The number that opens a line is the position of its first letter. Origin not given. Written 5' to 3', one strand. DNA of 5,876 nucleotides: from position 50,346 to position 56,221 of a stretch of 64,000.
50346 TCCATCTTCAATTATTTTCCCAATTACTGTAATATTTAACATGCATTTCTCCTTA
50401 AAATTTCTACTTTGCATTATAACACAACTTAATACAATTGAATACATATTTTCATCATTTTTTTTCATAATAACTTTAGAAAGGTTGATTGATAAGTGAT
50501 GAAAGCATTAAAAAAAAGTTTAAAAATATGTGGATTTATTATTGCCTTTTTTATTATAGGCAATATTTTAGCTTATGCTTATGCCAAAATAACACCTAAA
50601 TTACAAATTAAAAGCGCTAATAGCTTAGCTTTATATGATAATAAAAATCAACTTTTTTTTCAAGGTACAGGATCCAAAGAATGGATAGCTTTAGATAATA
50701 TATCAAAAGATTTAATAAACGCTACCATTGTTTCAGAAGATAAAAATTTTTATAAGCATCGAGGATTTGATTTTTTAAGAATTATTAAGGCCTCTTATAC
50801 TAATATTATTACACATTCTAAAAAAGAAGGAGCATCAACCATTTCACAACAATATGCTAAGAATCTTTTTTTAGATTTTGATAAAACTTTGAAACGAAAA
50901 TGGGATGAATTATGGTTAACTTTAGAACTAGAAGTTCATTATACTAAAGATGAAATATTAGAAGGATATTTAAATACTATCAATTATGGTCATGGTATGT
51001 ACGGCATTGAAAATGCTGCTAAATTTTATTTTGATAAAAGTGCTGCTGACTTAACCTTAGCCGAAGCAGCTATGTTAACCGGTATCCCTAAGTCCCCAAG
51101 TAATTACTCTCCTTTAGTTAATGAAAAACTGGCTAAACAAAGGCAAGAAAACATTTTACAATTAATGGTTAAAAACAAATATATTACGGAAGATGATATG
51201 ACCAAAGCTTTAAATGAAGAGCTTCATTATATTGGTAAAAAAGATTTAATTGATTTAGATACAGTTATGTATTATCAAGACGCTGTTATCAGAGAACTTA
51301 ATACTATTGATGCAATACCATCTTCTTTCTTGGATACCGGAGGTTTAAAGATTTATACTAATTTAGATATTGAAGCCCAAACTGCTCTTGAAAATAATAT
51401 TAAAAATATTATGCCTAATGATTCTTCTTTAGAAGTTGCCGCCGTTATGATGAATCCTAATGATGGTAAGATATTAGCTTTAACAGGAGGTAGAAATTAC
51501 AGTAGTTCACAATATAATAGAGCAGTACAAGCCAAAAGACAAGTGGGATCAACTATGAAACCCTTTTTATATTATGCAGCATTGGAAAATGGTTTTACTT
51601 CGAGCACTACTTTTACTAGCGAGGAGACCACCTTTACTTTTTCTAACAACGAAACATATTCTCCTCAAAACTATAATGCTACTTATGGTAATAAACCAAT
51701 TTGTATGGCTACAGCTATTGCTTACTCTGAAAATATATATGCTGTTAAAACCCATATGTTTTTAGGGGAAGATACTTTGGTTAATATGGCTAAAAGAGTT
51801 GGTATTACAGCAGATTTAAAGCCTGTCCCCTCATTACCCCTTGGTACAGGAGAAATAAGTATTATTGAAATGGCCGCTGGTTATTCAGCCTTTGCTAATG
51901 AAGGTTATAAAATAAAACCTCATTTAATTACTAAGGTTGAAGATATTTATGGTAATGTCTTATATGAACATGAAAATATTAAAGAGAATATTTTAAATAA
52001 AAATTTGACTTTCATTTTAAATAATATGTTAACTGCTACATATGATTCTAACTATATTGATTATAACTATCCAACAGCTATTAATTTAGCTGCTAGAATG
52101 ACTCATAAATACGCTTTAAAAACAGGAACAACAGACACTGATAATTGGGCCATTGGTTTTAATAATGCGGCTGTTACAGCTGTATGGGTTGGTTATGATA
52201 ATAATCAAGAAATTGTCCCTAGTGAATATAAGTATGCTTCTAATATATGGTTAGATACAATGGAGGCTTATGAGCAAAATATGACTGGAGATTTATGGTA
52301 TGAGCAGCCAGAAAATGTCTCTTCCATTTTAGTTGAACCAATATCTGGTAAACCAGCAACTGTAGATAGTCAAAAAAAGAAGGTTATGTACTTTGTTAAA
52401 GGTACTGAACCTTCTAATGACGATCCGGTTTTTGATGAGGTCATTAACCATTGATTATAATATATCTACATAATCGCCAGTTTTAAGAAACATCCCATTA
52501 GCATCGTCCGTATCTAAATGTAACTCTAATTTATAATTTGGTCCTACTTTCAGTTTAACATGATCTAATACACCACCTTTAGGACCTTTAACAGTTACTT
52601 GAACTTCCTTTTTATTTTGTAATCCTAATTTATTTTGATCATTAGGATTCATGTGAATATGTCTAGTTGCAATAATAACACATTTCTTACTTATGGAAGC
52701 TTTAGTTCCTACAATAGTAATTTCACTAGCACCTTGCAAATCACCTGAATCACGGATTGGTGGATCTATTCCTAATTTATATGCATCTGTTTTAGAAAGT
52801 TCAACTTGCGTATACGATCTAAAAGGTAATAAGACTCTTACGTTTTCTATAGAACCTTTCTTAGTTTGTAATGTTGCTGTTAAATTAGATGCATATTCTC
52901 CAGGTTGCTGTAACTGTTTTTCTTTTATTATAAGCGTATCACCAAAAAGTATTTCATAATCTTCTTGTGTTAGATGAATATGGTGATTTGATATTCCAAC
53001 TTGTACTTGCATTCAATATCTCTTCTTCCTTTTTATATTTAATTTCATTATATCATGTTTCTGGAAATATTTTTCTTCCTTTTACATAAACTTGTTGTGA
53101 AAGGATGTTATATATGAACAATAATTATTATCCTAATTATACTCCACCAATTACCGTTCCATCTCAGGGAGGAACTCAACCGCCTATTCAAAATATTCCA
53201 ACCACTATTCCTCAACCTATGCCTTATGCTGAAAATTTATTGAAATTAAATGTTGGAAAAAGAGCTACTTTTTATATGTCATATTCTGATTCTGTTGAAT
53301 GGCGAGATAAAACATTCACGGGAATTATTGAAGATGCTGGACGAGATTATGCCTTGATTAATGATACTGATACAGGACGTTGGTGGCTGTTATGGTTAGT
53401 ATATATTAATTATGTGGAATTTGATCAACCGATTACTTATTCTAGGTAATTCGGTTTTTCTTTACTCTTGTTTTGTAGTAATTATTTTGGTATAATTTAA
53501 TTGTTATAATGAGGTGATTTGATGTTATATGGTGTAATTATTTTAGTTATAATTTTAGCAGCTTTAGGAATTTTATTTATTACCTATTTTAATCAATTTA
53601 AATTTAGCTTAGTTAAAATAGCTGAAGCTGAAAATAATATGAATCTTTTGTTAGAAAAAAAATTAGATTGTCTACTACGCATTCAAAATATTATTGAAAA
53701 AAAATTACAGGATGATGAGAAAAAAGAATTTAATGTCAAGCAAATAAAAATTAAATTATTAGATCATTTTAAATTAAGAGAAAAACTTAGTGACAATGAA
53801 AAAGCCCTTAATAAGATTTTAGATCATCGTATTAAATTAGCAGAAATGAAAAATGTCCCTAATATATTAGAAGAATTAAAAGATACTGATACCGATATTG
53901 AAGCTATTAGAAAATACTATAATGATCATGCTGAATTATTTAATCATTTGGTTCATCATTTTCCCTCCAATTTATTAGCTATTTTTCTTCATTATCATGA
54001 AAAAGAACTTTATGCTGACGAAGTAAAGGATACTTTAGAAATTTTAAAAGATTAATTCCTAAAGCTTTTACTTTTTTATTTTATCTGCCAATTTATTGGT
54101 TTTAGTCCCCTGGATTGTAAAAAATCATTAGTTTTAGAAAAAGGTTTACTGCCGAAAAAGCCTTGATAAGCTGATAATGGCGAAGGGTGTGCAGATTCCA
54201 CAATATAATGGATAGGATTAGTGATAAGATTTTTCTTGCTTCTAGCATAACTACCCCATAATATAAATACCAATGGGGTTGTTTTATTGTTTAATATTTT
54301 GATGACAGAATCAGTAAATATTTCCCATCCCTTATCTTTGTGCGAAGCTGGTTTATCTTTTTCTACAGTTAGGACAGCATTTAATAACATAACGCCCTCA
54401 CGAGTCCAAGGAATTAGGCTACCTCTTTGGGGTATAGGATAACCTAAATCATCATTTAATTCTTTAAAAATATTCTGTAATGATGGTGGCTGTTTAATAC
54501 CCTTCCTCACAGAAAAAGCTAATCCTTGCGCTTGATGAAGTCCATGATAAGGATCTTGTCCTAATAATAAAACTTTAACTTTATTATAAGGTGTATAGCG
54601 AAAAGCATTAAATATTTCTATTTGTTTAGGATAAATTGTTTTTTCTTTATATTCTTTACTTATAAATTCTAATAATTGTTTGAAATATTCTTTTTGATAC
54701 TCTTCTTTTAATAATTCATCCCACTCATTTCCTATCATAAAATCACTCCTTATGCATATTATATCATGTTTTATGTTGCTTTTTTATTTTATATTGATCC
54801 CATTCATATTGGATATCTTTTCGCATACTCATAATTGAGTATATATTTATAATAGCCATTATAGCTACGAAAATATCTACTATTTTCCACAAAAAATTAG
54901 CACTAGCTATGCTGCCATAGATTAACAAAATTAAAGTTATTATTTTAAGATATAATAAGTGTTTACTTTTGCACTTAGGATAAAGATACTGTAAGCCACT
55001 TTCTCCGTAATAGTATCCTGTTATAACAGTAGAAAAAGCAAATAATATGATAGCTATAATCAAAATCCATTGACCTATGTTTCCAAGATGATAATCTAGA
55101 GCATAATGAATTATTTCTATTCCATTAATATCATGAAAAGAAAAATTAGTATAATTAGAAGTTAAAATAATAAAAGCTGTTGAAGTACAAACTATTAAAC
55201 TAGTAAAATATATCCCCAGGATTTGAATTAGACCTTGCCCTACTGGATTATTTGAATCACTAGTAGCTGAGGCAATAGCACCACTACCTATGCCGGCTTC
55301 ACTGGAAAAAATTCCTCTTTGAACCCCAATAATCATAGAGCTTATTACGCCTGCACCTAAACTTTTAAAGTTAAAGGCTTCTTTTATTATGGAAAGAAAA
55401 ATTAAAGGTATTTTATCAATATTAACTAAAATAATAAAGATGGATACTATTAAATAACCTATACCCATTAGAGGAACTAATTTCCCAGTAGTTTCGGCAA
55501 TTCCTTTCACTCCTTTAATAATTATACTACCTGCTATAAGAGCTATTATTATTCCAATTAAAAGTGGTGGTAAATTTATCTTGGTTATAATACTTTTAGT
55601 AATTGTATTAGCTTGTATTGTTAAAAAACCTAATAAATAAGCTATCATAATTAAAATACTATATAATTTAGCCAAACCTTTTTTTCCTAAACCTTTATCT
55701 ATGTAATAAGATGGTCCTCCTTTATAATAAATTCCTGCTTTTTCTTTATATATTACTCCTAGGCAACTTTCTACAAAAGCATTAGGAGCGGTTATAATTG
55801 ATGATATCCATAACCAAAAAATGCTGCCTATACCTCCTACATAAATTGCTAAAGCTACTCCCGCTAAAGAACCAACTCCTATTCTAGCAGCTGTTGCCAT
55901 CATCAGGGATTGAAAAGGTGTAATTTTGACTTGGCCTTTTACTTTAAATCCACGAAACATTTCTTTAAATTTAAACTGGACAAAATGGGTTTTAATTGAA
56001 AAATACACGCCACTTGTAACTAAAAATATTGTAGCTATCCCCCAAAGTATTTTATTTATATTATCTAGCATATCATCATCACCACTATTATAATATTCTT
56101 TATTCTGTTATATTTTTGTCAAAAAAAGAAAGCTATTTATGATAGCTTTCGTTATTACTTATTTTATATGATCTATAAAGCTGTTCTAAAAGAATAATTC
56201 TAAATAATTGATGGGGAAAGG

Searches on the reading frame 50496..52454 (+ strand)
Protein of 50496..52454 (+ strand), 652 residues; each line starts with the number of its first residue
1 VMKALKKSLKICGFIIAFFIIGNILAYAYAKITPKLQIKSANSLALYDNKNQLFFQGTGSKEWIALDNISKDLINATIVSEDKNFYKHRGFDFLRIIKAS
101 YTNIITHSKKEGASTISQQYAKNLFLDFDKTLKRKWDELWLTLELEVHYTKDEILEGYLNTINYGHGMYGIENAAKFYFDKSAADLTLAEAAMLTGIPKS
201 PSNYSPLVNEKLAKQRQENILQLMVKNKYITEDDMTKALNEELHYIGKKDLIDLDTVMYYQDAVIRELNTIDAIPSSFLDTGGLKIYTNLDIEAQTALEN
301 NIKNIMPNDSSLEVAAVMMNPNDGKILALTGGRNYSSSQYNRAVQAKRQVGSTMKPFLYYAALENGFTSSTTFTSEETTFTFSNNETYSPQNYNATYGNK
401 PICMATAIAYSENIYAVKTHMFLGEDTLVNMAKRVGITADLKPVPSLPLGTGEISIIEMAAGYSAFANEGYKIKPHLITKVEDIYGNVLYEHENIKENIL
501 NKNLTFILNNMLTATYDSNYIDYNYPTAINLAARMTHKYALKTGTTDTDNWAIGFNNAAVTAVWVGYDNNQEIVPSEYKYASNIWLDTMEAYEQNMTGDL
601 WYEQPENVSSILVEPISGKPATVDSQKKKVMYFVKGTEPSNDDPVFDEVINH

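Call 67: search_protein_families(library=pfam, proteins=[window:50496-52454:+], max_evalue=0.00001)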
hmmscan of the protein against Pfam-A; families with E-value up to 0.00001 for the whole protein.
window:50496-52454:+ (652 aa): 2 families
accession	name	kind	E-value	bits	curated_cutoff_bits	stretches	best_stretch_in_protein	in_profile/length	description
PF00912.28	Transgly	-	9.4e-62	208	27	1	59-224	12-177/178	Transglycosylase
PF00905.27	Transpeptidase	-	4.2e-29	102.1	22.1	1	315-570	2-281/299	Penicillin binding protein transpeptidase domain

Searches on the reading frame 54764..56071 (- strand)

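Call 67: search_protein_families(library=pfam, proteins=[window:54764-56071:-], max_evalue=0.00001)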
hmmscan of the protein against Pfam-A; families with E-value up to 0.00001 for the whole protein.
window:54764-56071:- (435 aa): 1 family
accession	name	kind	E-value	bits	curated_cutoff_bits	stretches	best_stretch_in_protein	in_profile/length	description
PF01235.23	Na_Ala_symp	-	2.3e-118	396.4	24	1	45-434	8-386/392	Sodium:alanine symporter family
